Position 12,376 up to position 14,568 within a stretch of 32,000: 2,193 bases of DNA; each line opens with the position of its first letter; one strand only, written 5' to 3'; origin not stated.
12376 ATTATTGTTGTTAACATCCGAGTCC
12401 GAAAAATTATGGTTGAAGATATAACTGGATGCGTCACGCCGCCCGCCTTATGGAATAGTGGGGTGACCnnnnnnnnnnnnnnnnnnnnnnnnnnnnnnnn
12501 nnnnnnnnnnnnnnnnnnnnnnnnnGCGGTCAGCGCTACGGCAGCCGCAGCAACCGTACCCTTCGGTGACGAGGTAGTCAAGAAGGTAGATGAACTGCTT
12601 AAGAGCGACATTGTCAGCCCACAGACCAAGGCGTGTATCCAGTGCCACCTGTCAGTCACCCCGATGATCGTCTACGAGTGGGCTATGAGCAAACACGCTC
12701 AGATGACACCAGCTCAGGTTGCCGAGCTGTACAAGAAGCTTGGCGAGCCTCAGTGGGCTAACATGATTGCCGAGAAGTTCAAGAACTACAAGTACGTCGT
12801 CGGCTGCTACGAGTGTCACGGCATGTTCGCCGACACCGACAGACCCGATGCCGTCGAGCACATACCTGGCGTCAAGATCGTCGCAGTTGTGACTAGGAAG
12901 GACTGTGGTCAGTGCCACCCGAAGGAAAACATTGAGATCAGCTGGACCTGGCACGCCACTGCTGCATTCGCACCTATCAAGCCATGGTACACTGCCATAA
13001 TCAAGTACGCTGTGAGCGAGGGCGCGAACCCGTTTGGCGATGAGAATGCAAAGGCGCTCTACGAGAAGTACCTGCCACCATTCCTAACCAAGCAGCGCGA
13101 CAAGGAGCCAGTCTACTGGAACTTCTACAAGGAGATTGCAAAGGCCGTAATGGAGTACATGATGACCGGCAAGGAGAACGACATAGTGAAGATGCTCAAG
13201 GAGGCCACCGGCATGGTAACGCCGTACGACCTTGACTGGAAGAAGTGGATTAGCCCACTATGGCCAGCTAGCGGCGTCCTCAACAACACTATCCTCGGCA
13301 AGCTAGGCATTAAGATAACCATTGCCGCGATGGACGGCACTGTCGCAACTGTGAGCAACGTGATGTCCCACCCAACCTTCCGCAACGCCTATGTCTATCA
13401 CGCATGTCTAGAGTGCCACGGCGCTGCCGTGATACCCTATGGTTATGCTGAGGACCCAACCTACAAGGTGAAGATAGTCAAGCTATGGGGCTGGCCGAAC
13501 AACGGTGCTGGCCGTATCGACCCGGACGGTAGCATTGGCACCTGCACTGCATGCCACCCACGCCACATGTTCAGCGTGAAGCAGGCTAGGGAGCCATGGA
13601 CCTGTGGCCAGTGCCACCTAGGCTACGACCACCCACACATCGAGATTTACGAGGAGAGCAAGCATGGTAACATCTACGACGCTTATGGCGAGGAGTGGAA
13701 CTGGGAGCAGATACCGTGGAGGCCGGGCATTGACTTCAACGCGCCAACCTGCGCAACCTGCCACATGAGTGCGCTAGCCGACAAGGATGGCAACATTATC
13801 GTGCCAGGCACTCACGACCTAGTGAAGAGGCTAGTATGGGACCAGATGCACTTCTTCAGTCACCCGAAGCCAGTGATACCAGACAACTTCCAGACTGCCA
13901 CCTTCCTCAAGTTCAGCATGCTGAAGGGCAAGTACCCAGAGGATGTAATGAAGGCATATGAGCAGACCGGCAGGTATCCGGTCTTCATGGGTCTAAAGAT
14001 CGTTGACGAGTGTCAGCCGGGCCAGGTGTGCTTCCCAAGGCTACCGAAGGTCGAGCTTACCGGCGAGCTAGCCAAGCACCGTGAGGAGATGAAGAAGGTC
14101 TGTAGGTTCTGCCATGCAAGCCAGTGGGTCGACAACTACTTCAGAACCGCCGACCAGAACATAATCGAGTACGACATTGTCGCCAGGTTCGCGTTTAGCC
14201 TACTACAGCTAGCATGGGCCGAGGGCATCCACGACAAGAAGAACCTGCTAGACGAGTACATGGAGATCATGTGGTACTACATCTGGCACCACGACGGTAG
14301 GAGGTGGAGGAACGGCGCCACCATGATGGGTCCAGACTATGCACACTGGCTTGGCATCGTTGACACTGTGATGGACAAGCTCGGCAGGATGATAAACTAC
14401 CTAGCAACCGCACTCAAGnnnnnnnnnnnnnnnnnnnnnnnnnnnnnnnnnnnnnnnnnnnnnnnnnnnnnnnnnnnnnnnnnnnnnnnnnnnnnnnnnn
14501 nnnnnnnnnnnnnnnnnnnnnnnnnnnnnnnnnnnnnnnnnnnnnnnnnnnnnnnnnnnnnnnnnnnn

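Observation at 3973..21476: Composite respiratory island: NapA/G/H-like module plus two HAO-family octahaem cytochromes in an archaeon, a candidate Nap + epsilon-Hao-type nitrate-to-ammonium pathway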

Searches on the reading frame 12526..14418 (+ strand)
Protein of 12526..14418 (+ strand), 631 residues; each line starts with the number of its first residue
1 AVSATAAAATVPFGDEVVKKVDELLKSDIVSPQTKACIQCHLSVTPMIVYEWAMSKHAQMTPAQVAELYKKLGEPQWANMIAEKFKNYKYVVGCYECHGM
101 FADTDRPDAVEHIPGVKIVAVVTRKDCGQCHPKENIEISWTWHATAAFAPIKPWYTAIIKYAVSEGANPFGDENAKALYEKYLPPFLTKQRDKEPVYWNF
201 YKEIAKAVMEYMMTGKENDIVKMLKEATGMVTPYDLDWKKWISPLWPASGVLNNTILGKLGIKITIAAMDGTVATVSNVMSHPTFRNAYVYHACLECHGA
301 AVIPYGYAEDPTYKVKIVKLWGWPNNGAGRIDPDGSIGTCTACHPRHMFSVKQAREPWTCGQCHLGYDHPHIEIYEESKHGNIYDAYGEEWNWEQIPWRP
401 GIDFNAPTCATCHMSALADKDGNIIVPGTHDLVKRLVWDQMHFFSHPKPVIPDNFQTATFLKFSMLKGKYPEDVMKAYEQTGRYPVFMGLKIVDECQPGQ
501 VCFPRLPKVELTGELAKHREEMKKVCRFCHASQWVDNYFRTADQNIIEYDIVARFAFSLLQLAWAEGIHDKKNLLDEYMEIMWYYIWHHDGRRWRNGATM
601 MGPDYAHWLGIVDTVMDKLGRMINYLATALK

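Call 46: find_homologous_proteins(query=window:12526-14418:+, max_evalue=1e-10)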
Query window:12526-14418:+ (631 aa): 3158 proteins with E <= 1e-10 among 8000 candidates; the best 120 are listed.
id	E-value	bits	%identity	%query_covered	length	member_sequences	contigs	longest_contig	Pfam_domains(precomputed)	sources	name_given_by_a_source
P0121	0.0e+0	1531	100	100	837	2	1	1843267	PF04513.18,PF28544.1,PF05531.18,PF04728.19,PF10473.15,PF14522.12,PF23991.2,PF07889.18,PF00261.26,PF24161.2,PF13447.12,PF09789.15,PF08702.16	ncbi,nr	ncbi:multiheme c-type cytochrome [Pyrolobus fumarii]|nr:multiheme c-type cytochrome [Pyrolobus fumar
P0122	0.0e+0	1154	74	100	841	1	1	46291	PF14537.12,PF23991.2,PF28175.1,PF06008.20,PF04108.18,PF24161.2,PF13447.12,PF10473.15,PF14522.12,PF22113.2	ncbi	-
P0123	0.0e+0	1119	72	100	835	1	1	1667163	PF23991.2,PF24161.2,PF13447.12,PF14522.12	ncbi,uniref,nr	ncbi:multiheme c-type cytochrome [Hyperthermus butylicus]|uniref:Uncharacterized protein n=1 Tax=Hyp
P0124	0.0e+0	1099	70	98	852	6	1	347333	PF06009.20,PF23991.2,PF24161.2,PF13447.12,PF14522.12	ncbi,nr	ncbi:multiheme c-type cytochrome [Pyrodictium delaneyi]|nr:multiheme c-type cytochrome [Pyrodictium 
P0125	0.0e+0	1027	67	99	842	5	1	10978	PF11839.14,PF05531.18,PF24161.2,PF13447.12,PF10473.15,PF14522.12,PF14282.12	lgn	-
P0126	0.0e+0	1018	65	100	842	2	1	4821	PF14537.12,PF24161.2,PF13447.12,PF14522.12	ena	-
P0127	0.0e+0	1012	66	97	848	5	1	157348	PF06009.20,PF04513.18,PF28175.1,PF27605.1,PF07889.18,PF24161.2,PF13447.12,PF23435.3,PF10473.15,PF14522.12,PF08702.16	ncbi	-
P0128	2.3e-298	1009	66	98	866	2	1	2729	PF23991.2,PF07889.18,PF24161.2,PF13447.12,PF14522.12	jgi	jgi:methyl-accepting chemotaxis protein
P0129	4.8e-295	998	65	100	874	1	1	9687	PF24161.2,PF13447.12,PF14522.12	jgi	jgi:methyl-accepting chemotaxis protein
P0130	1.8e-294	996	64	100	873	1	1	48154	PF14537.12,PF24161.2,PF13447.12,PF14522.12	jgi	-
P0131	2.7e-294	996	64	98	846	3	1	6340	PF14537.12,PF24161.2,PF13447.12,PF14522.12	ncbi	-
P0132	1.3e-292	990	64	100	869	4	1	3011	PF24161.2,PF13447.12,PF14522.12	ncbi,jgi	-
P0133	8.1e-291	984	65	97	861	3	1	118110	PF11839.14,PF24161.2,PF13447.12,PF14522.12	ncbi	-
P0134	6.6e-290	981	65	98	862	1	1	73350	PF28544.1,PF28175.1,PF13447.12,PF14522.12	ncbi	-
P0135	3.7e-289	979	64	100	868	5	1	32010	PF06009.20,PF13447.12,PF14522.12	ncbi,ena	-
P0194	1.6e-89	319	35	94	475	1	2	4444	PF09699.16,PF13435.12,PF13447.12,PF14522.12,PF22113.2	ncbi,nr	ncbi:MAG: hydroxylamine oxidoreductase [Planctomycetota bacterium]|nr:MAG: hydroxylamine oxidoreduct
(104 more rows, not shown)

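Call 48: search_solved_structures(query=A2, max_evalue=0.00001, show_alignments=5)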
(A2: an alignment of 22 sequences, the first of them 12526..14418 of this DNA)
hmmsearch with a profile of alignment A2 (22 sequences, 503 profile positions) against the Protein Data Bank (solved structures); distinct sequences matched with E-value up to 0.00001: 8.
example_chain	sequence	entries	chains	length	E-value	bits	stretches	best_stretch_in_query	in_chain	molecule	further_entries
4qo5_A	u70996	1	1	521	6.8e-134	450.4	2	176-456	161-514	Hypothetical multiheme protein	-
6h5l_A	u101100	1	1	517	2.9e-43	151.4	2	220-399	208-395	Similar to hydroxylamine oxidoreductase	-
4fas_A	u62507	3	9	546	1.5e-40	142.5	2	220-400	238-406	Hydroxylamine oxidoreductase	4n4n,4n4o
1fgj_A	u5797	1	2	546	1.5e-40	142.5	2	220-400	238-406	HYDROXYLAMINE OXIDOREDUCTASE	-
6m0p_A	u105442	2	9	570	1.7e-40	142.3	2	220-400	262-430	Aerobic hydroxylamine oxidoreductase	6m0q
4n4j_A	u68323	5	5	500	2.3e-35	125.4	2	220-295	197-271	hydroxylamine oxidoreductase | Similar to hydroxylamine oxidoreductase hao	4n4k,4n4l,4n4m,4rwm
6t5e_A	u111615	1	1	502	3.1e-33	118.3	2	220-295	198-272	Hydroxylamine oxidoreductase-like protein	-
6hif_G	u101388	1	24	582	8.9e-25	90.4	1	220-296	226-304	Hydrazine dehydrogenase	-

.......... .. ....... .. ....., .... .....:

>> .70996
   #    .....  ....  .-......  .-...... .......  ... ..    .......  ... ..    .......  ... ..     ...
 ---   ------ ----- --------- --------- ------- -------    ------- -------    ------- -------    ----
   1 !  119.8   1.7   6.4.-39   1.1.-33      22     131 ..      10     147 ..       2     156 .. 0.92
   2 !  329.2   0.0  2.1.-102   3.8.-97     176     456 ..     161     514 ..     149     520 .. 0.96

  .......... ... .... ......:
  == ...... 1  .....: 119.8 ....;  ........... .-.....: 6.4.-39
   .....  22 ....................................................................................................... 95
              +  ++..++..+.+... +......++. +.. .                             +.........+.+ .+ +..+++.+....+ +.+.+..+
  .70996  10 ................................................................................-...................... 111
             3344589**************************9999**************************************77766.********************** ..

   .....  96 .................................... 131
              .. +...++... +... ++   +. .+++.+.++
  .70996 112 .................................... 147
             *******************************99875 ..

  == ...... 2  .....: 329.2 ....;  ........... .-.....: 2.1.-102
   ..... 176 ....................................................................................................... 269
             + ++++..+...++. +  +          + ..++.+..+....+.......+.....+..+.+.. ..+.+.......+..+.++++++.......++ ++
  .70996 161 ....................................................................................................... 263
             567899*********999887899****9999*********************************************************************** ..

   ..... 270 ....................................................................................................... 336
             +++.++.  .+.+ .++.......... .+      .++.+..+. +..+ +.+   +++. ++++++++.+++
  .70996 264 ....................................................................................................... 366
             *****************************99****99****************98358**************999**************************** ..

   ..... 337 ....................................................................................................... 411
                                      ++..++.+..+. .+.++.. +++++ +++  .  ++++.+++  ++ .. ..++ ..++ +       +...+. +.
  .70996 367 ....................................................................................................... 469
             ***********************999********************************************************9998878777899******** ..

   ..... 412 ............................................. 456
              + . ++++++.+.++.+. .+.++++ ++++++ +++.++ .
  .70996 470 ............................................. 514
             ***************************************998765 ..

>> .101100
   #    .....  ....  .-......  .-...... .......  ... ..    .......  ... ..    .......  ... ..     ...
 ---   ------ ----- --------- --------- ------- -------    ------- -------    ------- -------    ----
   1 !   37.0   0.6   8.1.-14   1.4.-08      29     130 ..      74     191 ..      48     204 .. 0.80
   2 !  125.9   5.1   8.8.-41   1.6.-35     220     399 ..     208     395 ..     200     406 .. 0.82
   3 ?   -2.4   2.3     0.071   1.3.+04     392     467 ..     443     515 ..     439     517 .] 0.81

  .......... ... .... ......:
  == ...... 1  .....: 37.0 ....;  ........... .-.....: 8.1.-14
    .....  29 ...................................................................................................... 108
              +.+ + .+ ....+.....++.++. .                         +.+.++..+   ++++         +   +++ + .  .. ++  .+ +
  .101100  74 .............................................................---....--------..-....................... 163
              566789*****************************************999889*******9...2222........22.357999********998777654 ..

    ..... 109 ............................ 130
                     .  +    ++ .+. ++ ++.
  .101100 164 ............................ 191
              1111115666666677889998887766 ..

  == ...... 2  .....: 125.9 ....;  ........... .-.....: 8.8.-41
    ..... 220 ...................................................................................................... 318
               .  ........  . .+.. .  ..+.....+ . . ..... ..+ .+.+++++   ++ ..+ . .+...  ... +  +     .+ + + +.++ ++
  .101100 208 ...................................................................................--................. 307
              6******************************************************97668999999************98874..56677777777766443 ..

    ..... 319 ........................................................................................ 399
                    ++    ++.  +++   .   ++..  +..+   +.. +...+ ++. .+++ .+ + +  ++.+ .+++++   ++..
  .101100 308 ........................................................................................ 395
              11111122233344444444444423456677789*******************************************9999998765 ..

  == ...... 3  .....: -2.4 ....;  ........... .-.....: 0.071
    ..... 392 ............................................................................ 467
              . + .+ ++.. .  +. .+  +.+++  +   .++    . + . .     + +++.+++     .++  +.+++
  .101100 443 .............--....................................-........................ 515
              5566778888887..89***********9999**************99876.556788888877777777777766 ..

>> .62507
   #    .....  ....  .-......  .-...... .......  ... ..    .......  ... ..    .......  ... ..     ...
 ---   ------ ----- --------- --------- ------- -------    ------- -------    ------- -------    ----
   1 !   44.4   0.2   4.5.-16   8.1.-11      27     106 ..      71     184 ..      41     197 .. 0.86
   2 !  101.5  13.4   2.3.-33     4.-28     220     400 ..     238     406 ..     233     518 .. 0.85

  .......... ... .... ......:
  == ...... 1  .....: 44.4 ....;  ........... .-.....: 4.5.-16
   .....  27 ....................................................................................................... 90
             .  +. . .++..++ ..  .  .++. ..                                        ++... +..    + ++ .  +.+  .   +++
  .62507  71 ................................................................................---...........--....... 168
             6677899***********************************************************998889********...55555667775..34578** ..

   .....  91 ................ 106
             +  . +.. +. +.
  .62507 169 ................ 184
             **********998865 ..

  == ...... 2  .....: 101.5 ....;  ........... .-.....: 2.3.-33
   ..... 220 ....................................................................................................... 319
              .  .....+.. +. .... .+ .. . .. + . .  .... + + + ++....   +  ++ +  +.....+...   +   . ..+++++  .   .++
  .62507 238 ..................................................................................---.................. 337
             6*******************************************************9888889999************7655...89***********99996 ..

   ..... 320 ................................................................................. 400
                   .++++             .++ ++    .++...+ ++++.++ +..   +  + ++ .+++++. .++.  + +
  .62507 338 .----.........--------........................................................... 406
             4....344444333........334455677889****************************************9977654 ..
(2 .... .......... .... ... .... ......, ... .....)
